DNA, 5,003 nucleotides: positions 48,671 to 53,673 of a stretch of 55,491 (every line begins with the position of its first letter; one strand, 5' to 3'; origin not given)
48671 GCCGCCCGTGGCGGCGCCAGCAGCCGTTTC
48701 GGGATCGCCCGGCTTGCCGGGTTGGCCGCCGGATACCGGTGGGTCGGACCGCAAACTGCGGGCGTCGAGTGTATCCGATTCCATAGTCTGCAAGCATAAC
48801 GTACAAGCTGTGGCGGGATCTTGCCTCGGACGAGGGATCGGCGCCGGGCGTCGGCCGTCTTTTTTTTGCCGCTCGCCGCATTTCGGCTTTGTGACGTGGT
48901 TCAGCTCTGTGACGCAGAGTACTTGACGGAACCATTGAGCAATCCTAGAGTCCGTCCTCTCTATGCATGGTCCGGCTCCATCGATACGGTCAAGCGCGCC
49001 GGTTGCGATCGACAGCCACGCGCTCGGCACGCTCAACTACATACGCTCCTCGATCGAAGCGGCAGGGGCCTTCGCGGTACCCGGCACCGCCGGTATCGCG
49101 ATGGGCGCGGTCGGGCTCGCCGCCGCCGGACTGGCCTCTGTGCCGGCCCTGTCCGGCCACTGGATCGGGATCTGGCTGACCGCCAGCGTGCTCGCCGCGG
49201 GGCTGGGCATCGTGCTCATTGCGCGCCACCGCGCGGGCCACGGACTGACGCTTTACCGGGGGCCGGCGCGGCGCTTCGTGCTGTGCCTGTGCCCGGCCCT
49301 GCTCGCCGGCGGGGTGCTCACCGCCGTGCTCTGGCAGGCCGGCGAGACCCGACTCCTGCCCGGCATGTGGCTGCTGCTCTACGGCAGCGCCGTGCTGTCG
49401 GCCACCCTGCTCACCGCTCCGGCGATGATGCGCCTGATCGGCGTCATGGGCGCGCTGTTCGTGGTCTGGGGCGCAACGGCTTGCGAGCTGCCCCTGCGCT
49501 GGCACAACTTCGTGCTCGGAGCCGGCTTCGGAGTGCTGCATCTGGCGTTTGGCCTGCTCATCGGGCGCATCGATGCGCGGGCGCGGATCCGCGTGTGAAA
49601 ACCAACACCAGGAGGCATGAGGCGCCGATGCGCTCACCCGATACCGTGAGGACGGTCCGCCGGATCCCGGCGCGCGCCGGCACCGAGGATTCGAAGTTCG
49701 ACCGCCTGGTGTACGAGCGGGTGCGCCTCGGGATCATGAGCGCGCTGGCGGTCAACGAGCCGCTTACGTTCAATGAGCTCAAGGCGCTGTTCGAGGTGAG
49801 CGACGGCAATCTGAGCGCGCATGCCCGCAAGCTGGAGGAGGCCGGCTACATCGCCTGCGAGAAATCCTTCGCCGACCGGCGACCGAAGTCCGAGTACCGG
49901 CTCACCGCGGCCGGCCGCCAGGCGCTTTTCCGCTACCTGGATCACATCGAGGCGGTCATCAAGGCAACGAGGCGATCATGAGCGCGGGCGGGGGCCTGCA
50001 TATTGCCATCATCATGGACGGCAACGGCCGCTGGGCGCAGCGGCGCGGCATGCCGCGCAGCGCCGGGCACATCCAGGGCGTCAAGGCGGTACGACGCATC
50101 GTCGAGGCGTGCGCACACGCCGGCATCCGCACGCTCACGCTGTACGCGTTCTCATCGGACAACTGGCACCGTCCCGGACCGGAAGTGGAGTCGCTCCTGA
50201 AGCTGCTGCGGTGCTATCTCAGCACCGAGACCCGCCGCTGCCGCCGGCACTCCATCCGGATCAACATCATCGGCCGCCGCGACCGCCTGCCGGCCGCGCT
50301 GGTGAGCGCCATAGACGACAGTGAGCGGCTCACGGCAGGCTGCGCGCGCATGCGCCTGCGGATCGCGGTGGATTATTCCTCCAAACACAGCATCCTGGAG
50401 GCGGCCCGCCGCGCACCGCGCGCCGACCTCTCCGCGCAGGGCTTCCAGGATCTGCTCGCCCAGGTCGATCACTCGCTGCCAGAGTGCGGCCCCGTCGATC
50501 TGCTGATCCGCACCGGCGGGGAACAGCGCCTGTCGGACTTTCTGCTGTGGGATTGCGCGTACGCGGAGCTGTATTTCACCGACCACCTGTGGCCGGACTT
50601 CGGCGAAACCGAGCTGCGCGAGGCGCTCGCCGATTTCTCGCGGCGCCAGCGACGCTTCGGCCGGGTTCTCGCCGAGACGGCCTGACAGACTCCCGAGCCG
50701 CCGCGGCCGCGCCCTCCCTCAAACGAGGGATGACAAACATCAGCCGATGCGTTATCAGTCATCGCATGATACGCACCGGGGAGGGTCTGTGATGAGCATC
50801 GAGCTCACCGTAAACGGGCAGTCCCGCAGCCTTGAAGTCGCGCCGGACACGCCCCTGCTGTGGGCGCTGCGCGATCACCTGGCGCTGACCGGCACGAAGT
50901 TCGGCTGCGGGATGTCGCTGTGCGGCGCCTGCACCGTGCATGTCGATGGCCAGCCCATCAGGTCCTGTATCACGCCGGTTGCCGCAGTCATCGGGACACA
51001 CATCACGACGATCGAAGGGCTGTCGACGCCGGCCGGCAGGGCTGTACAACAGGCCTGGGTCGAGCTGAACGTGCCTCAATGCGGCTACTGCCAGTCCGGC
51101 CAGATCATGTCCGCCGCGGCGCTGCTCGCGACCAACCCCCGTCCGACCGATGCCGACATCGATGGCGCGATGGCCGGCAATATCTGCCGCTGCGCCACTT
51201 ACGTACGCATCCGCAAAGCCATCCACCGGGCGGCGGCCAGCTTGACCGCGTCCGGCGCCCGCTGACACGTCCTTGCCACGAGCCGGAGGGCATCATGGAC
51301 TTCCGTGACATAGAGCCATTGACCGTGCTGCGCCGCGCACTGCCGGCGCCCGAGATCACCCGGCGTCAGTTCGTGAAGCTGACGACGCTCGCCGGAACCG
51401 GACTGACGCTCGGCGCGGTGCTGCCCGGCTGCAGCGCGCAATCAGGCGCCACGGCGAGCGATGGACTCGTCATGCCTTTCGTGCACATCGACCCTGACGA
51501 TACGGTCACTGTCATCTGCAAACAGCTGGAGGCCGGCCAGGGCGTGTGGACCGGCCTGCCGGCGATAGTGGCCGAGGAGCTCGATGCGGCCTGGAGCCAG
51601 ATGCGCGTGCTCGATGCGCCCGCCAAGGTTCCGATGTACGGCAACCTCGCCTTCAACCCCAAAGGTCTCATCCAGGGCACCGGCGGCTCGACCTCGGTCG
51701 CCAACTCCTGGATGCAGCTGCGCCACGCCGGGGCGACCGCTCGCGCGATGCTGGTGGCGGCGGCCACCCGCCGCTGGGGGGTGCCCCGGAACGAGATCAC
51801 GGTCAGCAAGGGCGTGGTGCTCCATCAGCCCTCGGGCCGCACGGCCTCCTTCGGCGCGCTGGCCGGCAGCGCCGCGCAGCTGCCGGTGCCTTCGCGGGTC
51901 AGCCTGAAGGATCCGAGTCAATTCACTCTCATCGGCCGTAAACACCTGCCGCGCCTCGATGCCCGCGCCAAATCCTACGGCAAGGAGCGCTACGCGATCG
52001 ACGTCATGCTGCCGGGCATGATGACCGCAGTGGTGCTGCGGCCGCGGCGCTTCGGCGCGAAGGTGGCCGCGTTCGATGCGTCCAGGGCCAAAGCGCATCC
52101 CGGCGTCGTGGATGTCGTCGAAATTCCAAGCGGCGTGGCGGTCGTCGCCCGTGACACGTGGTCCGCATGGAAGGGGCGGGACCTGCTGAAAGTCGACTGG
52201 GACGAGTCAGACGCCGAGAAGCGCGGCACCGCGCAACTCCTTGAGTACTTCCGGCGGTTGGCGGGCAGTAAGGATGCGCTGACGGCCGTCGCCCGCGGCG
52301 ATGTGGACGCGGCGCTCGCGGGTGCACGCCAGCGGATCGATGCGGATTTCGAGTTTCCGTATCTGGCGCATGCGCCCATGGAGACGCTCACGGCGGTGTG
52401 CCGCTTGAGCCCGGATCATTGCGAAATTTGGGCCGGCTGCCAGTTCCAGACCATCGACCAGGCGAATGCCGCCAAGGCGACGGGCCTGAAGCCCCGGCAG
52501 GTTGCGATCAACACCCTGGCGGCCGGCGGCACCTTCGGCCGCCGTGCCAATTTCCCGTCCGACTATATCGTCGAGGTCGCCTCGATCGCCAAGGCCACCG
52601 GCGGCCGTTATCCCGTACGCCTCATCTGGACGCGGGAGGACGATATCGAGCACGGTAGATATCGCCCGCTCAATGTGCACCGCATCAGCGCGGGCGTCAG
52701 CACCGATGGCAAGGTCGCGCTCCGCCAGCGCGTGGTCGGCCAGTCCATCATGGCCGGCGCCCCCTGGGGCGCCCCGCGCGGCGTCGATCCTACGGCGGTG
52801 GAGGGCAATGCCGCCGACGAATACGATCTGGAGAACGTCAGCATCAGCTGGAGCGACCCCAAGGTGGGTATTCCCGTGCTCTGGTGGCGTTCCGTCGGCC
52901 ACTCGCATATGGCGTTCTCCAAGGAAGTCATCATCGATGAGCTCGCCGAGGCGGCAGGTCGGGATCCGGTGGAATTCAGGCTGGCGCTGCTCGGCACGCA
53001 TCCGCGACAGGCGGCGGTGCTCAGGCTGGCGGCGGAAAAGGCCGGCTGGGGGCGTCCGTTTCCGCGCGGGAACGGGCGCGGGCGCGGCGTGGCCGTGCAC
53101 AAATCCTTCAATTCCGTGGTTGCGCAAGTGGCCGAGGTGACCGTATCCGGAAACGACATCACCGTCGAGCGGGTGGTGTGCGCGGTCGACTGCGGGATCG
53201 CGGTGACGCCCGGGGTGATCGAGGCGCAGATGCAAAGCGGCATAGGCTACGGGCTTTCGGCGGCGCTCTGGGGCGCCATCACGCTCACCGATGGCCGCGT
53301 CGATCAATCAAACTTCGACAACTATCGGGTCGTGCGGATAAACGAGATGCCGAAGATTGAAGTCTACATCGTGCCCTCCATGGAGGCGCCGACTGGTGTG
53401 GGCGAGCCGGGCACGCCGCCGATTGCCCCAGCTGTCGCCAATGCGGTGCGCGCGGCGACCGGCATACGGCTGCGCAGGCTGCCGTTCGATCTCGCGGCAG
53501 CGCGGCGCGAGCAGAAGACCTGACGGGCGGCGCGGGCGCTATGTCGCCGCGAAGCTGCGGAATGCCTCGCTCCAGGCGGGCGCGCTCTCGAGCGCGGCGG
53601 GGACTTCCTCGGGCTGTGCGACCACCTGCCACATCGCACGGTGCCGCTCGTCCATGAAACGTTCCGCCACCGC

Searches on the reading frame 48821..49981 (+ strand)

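Call 54: search_protein_families(library=pfam, proteins=[window:48821-49981:+], max_evalue=0.00001)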
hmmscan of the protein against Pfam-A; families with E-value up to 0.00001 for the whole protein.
window:48821-49981:+ (386 aa): 4 families
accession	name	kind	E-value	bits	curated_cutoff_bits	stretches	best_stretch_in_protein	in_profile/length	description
PF13601.12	HTH_34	-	9e-25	87.1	27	1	301-379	1-79/80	Winged helix DNA-binding domain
PF01022.26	HTH_5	-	2.2e-07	31.1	22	1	302-344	4-45/47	Bacterial regulatory protein, arsR family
PF12802.13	MarR_2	-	1.5e-06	28.7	27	1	303-354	8-60/61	MarR family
PF12840.13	HTH_20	-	2.6e-06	27.7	27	1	300-342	4-46/51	Helix-turn-helix domain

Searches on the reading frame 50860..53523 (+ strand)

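Call 54: search_protein_families(library=pfam, proteins=[window:50860-53523:+], max_evalue=0.00001)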
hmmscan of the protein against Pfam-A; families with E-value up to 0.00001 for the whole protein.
window:50860-53523:+ (887 aa): 2 families
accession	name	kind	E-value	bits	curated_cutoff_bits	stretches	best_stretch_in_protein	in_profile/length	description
PF02738.23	MoCoBD_1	-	6.5e-28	97.9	27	1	476-708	12-241/244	Molybdopterin cofactor-binding domain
PF20256.3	MoCoBD_2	-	2.7e-24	86.6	27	2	184-355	29-183/283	Molybdopterin cofactor-binding domain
